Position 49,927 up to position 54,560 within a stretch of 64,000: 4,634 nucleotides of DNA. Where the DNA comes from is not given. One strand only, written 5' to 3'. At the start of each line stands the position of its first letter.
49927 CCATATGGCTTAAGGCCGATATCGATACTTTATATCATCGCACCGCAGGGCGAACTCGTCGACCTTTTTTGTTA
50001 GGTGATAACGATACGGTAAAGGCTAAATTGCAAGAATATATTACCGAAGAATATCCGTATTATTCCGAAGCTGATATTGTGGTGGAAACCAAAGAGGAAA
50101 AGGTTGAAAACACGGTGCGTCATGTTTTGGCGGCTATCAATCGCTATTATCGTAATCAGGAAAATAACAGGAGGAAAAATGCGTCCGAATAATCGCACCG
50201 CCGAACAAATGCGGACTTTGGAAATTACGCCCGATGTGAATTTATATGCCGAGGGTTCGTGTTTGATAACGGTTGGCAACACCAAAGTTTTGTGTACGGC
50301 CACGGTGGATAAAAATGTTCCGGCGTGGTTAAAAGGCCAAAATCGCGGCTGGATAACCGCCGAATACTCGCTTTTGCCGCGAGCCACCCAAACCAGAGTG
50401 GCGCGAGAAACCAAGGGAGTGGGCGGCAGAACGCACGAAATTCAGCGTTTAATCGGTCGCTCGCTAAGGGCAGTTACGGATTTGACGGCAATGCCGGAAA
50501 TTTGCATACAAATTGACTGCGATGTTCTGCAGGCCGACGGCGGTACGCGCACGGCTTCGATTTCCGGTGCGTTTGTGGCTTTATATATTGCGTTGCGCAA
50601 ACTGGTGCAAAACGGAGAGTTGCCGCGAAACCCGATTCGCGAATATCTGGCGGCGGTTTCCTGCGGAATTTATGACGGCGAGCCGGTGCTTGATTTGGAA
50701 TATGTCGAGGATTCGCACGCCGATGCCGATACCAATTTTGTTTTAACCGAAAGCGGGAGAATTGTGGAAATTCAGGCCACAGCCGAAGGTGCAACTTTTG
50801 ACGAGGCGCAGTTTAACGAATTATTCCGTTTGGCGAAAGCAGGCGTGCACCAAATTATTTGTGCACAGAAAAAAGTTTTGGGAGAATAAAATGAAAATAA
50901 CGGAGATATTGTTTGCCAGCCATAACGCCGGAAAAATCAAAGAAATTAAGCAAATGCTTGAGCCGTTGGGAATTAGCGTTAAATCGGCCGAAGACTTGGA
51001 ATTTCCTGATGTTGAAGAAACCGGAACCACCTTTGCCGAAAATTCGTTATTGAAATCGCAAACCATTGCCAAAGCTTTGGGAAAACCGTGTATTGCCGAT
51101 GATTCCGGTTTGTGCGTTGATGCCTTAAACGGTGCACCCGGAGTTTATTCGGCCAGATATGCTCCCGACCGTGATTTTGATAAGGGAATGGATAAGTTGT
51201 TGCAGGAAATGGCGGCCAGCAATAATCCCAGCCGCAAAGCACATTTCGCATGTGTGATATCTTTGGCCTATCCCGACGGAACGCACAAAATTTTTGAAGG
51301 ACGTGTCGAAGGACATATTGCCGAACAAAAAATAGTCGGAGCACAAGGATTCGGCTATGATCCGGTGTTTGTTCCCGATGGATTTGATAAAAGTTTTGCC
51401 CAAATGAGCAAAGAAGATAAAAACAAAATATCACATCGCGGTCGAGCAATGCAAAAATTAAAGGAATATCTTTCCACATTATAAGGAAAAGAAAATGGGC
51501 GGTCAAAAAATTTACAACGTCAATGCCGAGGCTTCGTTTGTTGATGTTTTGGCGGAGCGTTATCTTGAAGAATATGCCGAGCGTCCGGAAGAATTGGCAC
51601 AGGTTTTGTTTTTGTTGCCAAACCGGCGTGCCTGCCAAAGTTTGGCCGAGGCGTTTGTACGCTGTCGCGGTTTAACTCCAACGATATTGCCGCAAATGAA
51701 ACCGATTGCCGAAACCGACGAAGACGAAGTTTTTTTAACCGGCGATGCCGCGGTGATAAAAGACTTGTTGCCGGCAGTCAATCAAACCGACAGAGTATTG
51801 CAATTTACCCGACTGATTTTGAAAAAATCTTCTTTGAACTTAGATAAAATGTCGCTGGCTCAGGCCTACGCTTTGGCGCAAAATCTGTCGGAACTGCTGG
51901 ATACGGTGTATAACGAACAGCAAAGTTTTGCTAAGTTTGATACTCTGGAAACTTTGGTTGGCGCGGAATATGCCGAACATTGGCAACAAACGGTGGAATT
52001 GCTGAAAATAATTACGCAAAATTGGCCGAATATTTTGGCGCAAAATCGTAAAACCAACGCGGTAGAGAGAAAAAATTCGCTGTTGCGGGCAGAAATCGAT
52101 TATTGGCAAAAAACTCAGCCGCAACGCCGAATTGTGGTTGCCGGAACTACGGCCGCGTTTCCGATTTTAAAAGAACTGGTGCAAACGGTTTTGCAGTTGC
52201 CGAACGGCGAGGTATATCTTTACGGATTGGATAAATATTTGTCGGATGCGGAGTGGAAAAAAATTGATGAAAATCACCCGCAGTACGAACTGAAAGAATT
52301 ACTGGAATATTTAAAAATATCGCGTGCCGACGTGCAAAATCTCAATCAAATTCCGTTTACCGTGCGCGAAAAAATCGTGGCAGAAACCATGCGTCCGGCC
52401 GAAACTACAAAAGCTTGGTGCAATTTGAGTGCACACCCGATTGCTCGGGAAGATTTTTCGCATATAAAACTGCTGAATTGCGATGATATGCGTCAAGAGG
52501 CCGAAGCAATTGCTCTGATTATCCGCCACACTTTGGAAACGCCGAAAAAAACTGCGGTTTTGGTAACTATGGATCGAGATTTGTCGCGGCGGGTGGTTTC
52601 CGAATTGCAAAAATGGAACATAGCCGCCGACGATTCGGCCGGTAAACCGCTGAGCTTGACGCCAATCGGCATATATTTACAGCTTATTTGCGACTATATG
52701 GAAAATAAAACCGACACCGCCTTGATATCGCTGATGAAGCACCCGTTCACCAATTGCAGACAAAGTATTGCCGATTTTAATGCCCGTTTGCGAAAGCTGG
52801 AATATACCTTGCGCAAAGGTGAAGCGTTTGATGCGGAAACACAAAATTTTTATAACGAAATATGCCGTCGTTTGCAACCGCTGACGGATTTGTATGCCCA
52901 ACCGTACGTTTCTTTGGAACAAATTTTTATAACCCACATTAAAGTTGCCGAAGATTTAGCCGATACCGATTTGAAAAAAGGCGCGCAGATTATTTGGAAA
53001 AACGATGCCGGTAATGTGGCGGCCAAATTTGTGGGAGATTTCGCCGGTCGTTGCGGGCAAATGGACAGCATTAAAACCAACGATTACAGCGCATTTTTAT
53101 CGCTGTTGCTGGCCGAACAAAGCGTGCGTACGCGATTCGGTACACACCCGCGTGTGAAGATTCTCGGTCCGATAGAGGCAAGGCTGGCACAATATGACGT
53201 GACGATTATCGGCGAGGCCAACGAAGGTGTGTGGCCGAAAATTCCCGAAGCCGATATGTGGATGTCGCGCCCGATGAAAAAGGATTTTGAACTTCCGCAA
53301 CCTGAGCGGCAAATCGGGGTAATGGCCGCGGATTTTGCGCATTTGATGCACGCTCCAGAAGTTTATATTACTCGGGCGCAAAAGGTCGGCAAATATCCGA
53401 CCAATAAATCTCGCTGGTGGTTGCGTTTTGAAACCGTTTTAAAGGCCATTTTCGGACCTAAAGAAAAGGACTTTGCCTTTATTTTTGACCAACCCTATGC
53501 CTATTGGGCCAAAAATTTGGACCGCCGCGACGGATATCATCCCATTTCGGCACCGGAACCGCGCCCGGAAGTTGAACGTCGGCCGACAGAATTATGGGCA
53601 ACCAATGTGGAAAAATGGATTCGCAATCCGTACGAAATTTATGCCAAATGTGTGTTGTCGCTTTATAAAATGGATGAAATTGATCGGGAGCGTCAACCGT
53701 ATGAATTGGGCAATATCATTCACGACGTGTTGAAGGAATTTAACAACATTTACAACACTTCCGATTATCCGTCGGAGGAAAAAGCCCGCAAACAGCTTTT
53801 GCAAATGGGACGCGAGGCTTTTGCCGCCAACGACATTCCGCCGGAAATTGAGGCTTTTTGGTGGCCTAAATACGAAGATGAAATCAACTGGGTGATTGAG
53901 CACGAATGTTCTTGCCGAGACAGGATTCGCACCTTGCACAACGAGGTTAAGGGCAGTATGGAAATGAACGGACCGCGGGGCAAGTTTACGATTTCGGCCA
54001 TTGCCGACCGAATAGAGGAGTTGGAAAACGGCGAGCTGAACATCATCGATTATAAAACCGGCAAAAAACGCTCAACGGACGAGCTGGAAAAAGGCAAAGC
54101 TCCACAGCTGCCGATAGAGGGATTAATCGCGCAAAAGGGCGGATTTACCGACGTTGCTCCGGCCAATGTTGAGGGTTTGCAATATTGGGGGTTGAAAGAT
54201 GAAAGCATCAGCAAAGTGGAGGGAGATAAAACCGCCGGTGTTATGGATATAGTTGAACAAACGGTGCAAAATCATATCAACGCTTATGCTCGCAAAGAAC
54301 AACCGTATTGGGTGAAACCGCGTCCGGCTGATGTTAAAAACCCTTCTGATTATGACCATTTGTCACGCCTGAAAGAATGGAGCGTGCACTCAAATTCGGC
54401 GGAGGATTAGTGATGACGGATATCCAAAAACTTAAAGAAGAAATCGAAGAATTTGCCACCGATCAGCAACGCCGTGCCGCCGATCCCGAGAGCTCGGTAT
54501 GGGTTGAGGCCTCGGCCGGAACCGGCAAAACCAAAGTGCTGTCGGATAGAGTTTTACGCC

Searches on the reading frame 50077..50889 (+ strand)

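Call 23: search_protein_families(library=pfam, proteins=[window:50077-50889:+], max_evalue=0.001)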
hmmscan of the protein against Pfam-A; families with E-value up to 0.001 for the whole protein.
window:50077-50889:+ (270 aa): 2 families
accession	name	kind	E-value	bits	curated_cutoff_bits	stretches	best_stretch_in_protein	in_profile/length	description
PF01138.27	RNase_PH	-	1.2e-26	94.1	25.5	1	44-172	1-127/130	3' exoribonuclease family, domain 1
PF03725.20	RNase_PH_C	-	6.4e-13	48.9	20.8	1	191-255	3-66/67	3' exoribonuclease family, domain 2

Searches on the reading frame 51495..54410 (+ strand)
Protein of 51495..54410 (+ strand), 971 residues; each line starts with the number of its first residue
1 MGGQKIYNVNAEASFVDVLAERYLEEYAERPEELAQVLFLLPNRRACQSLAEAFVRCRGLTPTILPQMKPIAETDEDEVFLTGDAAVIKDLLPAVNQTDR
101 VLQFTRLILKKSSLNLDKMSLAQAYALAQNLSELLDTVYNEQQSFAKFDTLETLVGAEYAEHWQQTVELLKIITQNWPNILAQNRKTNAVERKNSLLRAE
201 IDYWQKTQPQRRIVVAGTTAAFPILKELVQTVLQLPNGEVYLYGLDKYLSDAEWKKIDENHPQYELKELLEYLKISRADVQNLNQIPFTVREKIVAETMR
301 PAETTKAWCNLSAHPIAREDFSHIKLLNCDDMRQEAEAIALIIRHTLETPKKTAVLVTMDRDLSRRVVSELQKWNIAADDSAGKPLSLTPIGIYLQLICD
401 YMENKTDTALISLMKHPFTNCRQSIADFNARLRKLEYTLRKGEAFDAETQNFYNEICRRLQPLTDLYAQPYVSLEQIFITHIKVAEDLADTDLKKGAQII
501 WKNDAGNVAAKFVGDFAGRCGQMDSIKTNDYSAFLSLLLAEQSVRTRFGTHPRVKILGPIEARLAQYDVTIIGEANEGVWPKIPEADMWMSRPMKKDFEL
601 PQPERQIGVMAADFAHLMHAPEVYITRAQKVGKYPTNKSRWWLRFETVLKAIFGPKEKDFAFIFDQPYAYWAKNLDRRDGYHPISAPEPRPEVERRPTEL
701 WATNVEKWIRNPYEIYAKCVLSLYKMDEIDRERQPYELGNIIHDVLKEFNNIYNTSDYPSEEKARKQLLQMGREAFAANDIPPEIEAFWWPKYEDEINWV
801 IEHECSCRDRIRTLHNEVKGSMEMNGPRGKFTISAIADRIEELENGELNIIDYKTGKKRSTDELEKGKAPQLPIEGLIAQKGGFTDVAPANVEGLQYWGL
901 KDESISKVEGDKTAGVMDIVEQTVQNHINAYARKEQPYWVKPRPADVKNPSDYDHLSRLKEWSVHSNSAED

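Call 23: search_protein_families(library=pfam, proteins=[window:51495-54410:+], max_evalue=0.001)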
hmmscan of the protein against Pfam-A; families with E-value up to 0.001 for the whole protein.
window:51495-54410:+ (971 aa): 1 family
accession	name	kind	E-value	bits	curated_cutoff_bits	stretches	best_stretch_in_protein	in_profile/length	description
PF12705.13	PDDEXK_1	-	1.7e-19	71.2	22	1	703-935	5-228/247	PD-(D/E)XK nuclease superfamily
